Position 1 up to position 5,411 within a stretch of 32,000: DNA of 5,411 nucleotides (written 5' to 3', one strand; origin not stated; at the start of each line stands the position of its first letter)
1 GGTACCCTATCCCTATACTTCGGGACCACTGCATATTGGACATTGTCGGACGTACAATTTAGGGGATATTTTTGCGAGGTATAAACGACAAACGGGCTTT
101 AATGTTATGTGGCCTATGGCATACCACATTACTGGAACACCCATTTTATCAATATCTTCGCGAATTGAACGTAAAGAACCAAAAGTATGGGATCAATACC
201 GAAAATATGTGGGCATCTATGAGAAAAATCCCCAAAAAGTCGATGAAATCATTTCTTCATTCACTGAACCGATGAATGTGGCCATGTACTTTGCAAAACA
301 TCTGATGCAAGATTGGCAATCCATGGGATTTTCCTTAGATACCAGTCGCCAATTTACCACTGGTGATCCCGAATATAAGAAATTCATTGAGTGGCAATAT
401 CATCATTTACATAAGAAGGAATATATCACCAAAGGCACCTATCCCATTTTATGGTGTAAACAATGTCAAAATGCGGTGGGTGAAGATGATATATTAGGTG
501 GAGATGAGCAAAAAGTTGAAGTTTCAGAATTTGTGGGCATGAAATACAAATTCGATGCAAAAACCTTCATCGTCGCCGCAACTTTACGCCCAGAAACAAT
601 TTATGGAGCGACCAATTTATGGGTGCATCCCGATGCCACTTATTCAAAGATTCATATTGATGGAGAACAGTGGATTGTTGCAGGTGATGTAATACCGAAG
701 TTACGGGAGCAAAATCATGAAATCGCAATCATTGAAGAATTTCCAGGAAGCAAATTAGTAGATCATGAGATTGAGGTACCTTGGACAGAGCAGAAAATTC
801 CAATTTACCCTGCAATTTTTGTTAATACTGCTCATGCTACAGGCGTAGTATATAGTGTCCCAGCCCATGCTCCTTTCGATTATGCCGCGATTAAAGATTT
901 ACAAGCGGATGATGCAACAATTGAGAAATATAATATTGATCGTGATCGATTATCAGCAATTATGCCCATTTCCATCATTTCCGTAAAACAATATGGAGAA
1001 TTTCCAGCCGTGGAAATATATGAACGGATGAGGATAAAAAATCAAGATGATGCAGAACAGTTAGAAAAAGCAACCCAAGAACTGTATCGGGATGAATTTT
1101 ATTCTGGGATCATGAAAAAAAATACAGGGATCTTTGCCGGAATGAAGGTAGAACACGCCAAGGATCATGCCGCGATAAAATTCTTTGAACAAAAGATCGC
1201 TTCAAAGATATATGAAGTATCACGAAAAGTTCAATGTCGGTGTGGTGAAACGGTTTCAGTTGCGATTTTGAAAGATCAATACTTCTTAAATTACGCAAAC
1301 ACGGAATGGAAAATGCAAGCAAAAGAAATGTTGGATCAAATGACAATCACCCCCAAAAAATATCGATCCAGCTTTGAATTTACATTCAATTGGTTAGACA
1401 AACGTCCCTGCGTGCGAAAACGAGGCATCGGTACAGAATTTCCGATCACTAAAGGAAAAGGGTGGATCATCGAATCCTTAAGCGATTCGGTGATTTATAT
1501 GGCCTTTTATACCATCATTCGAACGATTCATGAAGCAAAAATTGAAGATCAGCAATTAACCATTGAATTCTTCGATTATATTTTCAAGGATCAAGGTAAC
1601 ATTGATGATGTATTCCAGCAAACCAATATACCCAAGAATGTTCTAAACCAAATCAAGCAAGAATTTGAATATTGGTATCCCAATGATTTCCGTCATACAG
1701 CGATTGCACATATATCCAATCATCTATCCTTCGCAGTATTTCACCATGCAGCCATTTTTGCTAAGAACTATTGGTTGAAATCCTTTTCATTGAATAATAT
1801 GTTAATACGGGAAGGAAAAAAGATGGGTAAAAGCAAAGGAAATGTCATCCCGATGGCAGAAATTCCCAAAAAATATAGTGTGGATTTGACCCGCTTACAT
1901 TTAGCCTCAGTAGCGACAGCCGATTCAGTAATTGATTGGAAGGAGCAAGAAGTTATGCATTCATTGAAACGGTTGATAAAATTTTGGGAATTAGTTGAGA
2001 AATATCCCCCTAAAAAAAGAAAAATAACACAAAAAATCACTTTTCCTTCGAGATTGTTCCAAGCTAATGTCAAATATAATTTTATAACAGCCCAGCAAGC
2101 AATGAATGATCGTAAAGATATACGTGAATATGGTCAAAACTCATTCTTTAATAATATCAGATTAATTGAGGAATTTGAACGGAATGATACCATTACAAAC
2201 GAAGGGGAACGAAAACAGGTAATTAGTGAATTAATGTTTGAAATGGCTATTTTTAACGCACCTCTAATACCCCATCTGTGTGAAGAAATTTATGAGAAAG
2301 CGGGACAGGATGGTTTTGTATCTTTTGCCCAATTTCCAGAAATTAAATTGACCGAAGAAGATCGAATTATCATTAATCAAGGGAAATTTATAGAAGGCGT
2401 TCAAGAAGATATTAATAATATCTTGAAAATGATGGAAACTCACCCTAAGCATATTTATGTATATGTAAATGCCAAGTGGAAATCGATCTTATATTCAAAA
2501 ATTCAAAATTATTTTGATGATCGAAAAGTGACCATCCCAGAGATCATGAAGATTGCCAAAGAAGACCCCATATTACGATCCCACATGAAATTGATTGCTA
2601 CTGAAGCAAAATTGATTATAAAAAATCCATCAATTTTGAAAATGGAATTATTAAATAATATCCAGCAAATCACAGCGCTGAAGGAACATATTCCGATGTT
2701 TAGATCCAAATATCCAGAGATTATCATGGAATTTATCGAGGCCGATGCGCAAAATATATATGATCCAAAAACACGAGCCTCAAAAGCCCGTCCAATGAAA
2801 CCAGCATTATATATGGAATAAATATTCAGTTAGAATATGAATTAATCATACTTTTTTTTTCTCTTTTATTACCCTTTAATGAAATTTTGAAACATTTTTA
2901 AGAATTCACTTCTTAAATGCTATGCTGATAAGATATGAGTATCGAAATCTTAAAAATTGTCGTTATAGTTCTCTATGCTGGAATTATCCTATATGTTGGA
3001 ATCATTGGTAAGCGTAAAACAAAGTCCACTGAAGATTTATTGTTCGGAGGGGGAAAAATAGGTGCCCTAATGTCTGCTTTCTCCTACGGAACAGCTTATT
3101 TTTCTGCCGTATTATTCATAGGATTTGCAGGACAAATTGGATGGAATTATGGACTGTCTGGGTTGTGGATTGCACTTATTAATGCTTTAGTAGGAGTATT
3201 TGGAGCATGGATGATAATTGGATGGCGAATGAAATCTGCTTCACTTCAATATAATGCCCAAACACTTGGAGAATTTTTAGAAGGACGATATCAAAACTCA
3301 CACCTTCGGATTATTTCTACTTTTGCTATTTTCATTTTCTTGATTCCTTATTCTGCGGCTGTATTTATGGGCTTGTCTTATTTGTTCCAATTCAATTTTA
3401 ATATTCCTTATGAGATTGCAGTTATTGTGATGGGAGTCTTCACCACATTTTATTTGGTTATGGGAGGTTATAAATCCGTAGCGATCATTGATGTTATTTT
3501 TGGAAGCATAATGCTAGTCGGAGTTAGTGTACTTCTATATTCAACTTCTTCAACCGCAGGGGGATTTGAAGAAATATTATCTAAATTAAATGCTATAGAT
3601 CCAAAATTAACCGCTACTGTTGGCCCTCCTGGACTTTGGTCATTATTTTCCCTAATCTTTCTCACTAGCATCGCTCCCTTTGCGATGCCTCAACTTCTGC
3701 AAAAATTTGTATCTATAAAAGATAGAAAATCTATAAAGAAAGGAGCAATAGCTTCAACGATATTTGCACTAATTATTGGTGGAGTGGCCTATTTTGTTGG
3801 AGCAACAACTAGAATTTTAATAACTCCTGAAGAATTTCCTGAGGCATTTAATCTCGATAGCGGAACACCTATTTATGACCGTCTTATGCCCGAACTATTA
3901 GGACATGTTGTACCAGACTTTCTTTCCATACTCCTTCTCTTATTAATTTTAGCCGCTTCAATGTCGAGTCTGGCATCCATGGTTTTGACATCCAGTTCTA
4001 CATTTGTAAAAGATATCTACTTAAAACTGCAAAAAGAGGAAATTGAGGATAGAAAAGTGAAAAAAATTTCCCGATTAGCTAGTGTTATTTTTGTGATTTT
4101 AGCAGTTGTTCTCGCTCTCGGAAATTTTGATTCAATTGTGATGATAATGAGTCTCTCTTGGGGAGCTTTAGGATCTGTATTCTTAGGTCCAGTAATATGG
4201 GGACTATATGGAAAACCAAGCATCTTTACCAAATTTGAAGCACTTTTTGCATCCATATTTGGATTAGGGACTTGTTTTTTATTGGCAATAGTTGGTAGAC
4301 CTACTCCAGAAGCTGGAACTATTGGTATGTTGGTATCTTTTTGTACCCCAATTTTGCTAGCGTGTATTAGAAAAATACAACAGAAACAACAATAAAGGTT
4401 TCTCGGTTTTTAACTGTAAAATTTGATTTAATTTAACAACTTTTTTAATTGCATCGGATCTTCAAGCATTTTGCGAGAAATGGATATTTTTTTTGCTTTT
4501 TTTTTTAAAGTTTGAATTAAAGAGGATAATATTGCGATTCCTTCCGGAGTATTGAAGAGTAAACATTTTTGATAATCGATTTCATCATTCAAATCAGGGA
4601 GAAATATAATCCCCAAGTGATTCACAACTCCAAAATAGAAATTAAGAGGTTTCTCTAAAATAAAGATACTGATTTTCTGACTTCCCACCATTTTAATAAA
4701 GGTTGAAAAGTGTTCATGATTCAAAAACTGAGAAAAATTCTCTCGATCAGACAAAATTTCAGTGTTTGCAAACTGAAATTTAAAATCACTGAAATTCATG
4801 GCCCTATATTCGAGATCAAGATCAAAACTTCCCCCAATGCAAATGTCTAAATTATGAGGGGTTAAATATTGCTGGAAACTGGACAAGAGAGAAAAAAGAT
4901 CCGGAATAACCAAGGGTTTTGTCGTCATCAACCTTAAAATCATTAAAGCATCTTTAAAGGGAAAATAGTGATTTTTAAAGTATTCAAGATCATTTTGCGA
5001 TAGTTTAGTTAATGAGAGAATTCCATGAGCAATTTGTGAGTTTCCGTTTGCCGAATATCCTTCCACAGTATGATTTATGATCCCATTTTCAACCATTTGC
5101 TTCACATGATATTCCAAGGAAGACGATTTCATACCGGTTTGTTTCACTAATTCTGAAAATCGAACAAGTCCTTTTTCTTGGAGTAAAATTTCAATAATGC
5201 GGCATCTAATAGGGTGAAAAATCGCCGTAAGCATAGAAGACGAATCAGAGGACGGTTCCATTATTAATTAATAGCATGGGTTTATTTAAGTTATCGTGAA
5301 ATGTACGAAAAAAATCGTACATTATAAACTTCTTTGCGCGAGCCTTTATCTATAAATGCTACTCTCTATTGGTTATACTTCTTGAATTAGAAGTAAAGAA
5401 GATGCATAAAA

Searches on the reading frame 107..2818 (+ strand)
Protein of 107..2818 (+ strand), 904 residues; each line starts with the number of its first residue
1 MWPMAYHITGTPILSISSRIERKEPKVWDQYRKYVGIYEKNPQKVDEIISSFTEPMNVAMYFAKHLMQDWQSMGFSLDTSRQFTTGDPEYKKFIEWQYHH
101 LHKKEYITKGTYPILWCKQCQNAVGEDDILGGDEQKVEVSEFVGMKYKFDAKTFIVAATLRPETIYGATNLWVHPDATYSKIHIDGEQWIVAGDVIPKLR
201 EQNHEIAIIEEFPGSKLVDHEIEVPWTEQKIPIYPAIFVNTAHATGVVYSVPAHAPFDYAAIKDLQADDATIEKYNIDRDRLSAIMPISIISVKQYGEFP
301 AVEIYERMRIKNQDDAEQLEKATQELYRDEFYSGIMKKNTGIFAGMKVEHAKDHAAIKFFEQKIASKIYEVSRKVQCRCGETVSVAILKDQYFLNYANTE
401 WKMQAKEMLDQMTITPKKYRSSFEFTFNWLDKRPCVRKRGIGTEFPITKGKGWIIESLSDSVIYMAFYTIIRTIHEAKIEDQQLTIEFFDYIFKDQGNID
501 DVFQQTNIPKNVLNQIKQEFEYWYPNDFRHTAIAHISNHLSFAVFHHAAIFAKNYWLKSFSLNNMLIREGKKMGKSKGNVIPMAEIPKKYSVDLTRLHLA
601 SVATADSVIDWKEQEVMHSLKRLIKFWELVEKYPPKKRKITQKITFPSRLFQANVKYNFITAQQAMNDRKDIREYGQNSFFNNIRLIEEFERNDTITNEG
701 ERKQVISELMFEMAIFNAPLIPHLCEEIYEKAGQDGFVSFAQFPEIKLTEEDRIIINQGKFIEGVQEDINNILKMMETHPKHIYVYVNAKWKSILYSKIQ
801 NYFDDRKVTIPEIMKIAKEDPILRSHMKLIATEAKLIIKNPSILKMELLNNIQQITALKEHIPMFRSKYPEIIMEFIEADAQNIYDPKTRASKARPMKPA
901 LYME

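Call 91: search_protein_families(library=pfam, proteins=[window:107-2818:+], max_evalue=0.001)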
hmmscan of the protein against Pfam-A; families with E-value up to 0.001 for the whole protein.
window:107-2818:+ (904 aa): 4 families
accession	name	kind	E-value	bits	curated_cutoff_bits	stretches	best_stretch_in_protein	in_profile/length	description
PF00133.28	tRNA-synt_1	-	6.4e-19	68.4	22.7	1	57-604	106-406/414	tRNA synthetases class I (I, L, M and V)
PF09334.17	tRNA-synt_1g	-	4.7e-08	32.6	20.1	1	517-619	269-374/391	tRNA synthetases class I (M)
PF08264.19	Anticodon_1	-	1.3e-07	32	25.1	1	698-778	54-141/148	Anticodon-binding domain of tRNA ligase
PF13603.12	tRNA-synt_1_2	-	7.6e-07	29.2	25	1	154-260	22-127/185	Leucyl-tRNA synthetase, editing domain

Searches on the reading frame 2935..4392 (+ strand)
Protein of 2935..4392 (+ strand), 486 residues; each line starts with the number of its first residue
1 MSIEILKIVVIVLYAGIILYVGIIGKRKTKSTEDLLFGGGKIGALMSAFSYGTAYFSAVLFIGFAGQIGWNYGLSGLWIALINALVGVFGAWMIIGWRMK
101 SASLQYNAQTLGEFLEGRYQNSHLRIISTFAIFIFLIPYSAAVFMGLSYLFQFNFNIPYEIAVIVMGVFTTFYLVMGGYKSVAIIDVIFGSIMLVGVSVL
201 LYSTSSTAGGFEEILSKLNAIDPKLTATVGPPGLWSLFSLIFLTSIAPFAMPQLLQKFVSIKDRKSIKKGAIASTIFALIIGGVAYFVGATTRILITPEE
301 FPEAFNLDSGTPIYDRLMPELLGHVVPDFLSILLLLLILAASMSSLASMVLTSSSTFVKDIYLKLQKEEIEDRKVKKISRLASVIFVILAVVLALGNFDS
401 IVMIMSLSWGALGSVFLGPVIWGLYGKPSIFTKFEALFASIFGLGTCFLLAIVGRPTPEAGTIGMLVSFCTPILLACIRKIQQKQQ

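Call 91: search_protein_families(library=pfam, proteins=[window:2935-4392:+], max_evalue=0.001)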
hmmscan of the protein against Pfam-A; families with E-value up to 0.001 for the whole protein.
window:2935-4392:+ (486 aa): 1 family
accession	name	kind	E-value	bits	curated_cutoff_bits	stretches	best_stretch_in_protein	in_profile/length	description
PF00474.23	SSF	-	4.9e-55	187.5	22.8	1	37-427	3-392/406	Sodium:solute symporter family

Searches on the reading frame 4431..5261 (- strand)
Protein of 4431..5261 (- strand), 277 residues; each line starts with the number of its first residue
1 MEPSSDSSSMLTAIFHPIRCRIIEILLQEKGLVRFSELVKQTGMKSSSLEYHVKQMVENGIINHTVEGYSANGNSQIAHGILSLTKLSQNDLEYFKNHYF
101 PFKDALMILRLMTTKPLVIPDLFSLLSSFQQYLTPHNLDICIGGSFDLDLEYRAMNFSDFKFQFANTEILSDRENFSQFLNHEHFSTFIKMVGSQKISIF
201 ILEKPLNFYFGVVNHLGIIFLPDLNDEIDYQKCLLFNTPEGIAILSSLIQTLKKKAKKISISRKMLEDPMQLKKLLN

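Call 91: search_protein_families(library=pfam, proteins=[window:4431-5261:-], max_evalue=0.001)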
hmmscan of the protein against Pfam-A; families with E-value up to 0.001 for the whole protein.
window:4431-5261:- (277 aa): 4 families
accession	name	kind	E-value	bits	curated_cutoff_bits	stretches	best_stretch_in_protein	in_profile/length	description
PF24038.1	DUF7347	-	1.1e-06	29.2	27.6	1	11-71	5-66/77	Domain of unknown function (DUF7347)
PF12840.13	HTH_20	-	1.7e-05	25.1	27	1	16-64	3-50/51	Helix-turn-helix domain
PF01022.26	HTH_5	-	1.7e-05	25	22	1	17-63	2-46/47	Bacterial regulatory protein, arsR family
PF13412.12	HTH_24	-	5.6e-05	23.1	21.9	1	18-62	4-47/48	Winged helix-turn-helix DNA-binding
